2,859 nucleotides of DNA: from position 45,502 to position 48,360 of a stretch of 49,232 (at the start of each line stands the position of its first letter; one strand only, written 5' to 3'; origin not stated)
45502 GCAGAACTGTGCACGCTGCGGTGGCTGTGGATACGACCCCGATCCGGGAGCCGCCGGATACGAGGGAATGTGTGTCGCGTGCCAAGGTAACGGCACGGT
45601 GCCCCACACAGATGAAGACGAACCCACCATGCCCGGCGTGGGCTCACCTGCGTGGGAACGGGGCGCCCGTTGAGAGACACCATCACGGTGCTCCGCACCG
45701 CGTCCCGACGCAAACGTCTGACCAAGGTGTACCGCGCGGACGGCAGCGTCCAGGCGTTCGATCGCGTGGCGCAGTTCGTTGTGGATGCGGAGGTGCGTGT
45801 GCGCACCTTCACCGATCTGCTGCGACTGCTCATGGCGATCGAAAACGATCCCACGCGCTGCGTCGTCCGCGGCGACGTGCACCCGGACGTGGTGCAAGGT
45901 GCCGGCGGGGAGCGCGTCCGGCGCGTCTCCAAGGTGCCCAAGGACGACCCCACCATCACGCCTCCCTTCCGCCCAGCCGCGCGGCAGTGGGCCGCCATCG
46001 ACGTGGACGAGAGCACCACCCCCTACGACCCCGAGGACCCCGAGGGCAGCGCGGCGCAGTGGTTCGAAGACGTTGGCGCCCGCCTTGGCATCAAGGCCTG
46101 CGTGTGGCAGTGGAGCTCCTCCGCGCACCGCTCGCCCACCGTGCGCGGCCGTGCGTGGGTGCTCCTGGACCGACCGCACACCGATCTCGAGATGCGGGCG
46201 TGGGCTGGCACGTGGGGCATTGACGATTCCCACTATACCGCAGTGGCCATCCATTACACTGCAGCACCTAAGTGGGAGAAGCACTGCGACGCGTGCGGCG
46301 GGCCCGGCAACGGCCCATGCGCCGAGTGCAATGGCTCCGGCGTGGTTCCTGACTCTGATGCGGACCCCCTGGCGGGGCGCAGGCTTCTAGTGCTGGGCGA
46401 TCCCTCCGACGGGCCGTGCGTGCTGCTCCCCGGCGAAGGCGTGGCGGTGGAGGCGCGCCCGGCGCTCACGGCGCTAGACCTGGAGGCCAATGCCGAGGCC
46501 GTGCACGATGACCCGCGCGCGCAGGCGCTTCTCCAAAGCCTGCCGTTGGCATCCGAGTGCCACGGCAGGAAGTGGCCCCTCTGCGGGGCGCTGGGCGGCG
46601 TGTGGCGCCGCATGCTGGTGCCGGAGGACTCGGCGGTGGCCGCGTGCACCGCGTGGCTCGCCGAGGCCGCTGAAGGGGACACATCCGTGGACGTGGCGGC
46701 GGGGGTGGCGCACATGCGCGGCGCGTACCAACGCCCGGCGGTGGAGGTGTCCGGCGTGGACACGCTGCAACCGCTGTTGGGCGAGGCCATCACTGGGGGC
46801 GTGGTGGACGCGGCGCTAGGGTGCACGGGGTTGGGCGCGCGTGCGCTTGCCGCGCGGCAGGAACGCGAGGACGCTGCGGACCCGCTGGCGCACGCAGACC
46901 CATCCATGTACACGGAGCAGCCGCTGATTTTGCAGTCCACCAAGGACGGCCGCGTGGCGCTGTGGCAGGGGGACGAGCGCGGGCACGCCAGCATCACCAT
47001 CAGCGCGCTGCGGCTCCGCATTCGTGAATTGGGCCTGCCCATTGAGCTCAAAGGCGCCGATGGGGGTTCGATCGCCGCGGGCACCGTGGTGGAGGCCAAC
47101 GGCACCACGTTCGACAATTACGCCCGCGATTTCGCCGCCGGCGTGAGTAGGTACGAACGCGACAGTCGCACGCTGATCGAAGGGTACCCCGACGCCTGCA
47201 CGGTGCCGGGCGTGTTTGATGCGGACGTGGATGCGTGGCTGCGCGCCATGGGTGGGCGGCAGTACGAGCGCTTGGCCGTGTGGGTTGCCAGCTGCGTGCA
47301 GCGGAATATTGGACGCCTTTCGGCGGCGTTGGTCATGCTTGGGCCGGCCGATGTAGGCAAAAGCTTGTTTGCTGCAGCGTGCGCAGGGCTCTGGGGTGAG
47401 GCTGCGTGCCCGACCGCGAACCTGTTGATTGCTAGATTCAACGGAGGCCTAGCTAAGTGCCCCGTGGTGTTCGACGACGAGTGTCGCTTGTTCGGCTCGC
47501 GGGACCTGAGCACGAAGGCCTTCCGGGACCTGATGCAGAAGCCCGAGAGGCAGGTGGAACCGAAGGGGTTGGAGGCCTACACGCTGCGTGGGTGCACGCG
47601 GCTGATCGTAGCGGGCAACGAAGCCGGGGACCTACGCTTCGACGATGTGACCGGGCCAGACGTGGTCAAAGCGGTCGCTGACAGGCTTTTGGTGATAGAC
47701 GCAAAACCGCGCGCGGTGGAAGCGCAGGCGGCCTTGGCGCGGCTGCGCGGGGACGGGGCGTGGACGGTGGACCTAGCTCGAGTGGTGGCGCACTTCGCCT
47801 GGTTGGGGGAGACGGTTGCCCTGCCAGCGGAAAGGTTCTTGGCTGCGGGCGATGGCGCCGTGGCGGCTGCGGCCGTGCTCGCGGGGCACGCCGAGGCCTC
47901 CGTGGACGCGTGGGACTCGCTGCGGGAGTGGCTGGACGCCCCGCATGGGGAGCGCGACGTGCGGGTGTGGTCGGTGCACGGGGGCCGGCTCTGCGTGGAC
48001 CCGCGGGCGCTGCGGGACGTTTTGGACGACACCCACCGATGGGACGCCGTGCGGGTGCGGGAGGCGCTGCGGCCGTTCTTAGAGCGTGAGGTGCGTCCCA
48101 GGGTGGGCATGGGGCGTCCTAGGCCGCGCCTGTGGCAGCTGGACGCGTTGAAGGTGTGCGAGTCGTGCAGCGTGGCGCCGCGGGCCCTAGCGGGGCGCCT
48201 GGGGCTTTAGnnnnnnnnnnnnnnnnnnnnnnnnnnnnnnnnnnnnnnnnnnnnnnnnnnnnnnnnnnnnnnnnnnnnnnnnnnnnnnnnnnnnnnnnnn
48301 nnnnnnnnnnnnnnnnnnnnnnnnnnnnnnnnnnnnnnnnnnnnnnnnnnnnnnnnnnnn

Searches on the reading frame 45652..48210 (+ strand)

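Call 76: search_protein_families(library=pfam, proteins=[window:45652-48210:+], max_evalue=0.001)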
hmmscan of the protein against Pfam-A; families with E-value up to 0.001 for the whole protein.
window:45652-48210:+ (852 aa): 1 family
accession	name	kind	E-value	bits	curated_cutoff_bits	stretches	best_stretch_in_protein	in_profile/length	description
PF19263.5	DUF5906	-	9.1e-10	39.6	27.6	1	563-665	2-108/114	Family of unknown function (DUF5906)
